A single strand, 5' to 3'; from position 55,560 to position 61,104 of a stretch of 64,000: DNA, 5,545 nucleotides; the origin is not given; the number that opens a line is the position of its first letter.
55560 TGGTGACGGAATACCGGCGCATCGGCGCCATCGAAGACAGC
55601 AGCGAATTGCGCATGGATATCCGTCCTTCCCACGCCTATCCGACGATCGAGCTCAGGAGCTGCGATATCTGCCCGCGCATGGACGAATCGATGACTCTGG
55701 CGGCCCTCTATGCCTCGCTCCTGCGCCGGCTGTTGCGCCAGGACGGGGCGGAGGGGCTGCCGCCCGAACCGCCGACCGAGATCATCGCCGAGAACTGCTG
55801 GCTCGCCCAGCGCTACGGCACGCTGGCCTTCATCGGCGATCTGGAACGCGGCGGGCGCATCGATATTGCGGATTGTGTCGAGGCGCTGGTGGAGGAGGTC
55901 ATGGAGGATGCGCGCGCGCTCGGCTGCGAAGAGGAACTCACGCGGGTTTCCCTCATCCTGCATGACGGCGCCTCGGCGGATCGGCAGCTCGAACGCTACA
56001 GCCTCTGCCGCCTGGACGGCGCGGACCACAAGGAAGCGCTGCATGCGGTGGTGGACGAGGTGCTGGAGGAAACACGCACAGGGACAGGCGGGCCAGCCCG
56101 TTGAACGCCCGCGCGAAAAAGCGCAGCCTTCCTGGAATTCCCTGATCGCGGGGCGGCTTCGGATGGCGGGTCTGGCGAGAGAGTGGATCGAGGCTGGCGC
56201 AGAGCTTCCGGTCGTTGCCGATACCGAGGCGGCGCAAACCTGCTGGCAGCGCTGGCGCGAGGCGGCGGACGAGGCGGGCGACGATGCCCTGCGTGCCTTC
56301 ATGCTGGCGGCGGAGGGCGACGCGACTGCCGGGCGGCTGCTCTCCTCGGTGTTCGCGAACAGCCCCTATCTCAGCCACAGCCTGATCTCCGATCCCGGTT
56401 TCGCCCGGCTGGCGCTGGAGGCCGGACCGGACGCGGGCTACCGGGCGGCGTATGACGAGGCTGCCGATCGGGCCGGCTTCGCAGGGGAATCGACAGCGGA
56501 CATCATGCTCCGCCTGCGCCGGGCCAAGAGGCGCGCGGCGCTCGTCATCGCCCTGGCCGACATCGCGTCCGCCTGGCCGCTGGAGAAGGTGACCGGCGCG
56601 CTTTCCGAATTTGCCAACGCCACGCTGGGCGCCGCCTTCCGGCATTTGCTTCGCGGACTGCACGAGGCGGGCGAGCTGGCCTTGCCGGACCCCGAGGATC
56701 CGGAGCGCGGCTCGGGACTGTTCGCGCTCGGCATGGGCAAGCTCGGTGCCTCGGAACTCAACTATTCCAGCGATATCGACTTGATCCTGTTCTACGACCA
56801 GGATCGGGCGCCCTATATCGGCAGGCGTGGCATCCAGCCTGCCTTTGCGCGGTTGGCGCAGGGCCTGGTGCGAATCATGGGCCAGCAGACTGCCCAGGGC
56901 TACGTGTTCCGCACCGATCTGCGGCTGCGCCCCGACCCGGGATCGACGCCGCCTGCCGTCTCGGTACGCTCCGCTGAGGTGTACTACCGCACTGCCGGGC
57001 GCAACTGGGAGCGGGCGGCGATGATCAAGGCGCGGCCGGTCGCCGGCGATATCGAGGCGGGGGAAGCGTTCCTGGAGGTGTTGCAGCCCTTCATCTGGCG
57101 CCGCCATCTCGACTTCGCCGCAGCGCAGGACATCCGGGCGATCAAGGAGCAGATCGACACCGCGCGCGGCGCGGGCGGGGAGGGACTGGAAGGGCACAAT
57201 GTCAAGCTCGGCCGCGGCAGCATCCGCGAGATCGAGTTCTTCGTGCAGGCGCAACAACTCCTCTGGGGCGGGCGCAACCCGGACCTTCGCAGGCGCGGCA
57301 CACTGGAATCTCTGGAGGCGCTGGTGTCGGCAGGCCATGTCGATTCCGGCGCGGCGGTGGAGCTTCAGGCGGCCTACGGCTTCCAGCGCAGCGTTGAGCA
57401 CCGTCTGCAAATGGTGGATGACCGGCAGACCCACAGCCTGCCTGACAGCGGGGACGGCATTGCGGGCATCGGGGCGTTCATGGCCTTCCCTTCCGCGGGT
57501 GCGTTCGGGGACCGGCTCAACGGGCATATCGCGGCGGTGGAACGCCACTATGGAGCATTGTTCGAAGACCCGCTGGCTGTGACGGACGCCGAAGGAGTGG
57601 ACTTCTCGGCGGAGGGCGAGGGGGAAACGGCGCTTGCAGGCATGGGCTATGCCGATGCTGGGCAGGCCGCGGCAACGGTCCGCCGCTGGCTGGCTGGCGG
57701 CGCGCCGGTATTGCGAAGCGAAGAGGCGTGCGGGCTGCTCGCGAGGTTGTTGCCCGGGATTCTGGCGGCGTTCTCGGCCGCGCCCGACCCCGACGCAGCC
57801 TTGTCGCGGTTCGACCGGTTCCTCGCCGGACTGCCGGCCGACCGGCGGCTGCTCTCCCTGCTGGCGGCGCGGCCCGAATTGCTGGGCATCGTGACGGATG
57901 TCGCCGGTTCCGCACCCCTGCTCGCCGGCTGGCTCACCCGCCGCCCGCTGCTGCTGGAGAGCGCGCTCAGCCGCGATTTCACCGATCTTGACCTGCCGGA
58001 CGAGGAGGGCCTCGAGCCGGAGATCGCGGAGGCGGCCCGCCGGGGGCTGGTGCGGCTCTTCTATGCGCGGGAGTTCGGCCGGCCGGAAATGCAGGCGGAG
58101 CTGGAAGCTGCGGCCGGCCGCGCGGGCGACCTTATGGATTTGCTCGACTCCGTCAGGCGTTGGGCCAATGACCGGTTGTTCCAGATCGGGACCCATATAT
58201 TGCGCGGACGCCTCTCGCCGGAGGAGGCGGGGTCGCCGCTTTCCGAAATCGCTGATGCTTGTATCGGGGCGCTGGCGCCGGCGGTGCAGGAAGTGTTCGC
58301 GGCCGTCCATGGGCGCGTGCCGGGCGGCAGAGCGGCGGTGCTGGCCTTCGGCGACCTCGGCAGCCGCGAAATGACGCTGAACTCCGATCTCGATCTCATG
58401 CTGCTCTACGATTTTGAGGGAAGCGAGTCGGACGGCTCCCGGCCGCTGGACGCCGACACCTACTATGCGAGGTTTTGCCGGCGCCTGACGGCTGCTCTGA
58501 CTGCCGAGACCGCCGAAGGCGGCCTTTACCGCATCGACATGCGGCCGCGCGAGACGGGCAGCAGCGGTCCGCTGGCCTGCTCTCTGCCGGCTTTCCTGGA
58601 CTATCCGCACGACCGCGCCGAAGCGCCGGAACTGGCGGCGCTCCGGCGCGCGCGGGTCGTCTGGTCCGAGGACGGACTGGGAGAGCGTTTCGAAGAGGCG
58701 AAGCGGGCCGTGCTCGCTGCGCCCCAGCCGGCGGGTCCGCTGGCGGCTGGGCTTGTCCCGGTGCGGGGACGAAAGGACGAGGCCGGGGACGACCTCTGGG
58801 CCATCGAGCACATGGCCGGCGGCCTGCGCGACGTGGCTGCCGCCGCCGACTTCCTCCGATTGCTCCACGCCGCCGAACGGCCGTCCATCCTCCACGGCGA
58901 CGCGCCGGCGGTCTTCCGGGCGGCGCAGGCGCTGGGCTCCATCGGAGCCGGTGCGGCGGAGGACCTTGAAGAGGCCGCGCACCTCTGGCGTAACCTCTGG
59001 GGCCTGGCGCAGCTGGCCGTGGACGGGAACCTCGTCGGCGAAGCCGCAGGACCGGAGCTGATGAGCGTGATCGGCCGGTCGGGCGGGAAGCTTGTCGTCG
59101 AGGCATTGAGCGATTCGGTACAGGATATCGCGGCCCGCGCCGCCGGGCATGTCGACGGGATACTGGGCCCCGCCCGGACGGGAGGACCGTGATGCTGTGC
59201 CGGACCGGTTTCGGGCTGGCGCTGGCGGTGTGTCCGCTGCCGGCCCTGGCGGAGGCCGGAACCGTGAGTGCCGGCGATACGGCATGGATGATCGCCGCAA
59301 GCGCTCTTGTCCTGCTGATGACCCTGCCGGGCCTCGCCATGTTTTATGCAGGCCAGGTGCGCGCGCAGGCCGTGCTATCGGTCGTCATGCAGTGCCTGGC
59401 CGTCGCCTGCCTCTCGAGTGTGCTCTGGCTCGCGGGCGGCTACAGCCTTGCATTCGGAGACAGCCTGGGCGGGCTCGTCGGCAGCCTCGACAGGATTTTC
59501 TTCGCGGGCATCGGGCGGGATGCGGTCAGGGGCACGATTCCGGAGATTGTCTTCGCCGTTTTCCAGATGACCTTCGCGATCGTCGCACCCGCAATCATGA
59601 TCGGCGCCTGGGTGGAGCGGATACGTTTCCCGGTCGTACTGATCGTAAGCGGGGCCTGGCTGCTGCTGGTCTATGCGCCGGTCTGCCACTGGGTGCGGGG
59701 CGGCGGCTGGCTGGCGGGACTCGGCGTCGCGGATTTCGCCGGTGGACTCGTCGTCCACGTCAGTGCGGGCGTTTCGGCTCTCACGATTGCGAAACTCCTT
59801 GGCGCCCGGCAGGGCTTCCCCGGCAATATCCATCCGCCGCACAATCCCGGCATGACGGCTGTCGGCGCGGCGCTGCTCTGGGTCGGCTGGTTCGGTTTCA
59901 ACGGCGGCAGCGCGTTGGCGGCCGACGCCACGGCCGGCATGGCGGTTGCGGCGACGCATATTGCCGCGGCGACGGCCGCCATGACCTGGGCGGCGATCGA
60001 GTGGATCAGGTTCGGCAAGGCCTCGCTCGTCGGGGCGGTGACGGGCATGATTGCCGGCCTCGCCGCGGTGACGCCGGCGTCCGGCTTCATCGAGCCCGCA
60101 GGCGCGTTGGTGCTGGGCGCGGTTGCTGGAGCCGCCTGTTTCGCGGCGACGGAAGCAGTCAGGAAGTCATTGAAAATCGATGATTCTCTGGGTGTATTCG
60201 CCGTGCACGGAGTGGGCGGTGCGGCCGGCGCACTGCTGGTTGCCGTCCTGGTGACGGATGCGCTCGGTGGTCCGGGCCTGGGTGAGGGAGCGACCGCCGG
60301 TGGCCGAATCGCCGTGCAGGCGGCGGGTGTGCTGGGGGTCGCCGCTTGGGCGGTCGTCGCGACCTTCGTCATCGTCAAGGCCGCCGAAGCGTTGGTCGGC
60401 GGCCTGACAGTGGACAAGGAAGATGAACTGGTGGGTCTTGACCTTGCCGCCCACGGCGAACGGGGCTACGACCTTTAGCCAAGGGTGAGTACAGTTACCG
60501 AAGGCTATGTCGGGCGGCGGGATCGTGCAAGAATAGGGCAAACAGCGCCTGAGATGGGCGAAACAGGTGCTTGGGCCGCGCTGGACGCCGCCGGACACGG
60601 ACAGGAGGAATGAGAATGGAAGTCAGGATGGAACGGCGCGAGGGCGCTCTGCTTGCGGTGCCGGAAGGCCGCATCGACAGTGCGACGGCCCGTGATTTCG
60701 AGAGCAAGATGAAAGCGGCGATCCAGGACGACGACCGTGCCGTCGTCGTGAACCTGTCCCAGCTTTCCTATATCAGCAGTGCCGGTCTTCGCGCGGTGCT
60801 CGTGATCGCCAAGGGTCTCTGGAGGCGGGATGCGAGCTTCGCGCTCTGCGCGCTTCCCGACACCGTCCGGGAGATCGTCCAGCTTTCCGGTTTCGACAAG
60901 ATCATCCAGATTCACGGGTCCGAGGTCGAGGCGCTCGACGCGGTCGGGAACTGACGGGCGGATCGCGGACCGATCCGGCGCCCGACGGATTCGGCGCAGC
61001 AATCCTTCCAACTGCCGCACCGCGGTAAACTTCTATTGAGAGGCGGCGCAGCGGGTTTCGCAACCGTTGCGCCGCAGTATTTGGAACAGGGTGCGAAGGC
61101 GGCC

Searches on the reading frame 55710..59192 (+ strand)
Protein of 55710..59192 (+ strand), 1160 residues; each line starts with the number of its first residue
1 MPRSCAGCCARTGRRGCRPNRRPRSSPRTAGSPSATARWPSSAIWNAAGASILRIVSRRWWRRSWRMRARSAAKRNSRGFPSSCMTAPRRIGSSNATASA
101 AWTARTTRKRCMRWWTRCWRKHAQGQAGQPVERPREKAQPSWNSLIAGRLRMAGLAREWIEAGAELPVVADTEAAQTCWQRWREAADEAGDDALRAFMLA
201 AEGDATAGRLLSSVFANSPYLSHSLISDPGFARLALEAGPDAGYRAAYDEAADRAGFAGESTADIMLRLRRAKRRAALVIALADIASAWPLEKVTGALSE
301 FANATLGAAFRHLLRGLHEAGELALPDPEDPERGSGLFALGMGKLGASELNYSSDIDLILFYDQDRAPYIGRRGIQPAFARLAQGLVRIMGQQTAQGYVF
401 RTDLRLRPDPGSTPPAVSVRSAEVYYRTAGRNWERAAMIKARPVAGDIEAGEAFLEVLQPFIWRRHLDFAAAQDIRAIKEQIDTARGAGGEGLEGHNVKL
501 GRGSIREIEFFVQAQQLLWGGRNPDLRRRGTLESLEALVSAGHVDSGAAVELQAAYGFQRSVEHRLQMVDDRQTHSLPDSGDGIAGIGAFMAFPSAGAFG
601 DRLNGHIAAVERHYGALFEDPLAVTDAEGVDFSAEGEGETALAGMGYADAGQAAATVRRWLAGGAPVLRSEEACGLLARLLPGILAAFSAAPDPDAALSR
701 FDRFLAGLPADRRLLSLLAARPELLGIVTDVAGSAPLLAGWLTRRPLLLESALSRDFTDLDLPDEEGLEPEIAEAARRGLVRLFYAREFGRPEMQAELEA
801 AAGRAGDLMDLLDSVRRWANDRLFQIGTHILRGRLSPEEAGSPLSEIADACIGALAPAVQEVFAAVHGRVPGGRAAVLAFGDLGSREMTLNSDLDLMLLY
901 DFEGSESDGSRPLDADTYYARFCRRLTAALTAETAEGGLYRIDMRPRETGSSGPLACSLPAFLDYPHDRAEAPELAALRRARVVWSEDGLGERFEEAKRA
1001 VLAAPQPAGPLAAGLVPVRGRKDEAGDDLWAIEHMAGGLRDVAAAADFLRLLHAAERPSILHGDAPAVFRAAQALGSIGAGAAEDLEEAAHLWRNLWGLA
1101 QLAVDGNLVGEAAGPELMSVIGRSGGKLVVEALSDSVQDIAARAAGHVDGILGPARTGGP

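Call 16: search_protein_families(library=pfam, proteins=[window:55710-59192:+], max_evalue=0.001)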
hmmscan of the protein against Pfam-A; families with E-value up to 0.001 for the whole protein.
window:55710-59192:+ (1160 aa): 3 families
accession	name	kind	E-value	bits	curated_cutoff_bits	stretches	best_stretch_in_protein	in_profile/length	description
PF03710.21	GlnE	-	1.8e-98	329.4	24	2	211-456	4-251/252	Glutamate-ammonia ligase adenylyltransferase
PF08335.16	GlnD_UR_UTase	-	1.7e-27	96.6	21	1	490-618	20-141/141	GlnD PII-uridylyltransferase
PF03445.19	DUF294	-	0.00029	21.1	21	0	831-931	11-99/138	Putative nucleotidyltransferase DUF294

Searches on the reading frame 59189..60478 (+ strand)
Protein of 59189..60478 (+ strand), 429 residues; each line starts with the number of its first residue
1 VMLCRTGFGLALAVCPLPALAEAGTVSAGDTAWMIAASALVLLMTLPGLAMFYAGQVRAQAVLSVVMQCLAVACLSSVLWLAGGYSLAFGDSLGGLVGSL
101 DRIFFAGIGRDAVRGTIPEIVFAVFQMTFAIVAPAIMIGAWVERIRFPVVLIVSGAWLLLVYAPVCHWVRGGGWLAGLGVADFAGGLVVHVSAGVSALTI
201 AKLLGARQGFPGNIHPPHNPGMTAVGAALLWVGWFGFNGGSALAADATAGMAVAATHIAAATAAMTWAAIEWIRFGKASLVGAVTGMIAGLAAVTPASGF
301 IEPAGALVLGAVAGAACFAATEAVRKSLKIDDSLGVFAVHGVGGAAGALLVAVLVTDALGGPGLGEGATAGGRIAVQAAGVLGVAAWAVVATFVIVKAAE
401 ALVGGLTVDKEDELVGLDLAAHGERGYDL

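Call 16: search_protein_families(library=pfam, proteins=[window:59189-60478:+], max_evalue=0.001)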
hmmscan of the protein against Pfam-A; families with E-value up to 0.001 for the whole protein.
window:59189-60478:+ (429 aa): 1 family
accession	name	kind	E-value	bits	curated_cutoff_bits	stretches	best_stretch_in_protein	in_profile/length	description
PF00909.26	Ammonium_transp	-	6.8e-103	344.9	23.2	1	32-427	1-399/399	Ammonium Transporter Family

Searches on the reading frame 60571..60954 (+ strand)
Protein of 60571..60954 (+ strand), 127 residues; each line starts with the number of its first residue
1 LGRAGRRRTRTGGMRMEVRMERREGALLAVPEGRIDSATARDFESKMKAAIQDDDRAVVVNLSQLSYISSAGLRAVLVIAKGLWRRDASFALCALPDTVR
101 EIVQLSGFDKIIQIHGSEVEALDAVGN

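Call 16: search_protein_families(library=pfam, proteins=[window:60571-60954:+], max_evalue=0.001)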
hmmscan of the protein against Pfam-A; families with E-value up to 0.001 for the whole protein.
window:60571-60954:+ (127 aa): 2 families
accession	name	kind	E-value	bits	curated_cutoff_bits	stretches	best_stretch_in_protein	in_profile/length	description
PF01740.26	STAS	-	1e-17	64.3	22.6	1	18-121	2-106/106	STAS domain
PF13466.11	STAS_2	-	1.2e-11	45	29.2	1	33-109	5-80/80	STAS domain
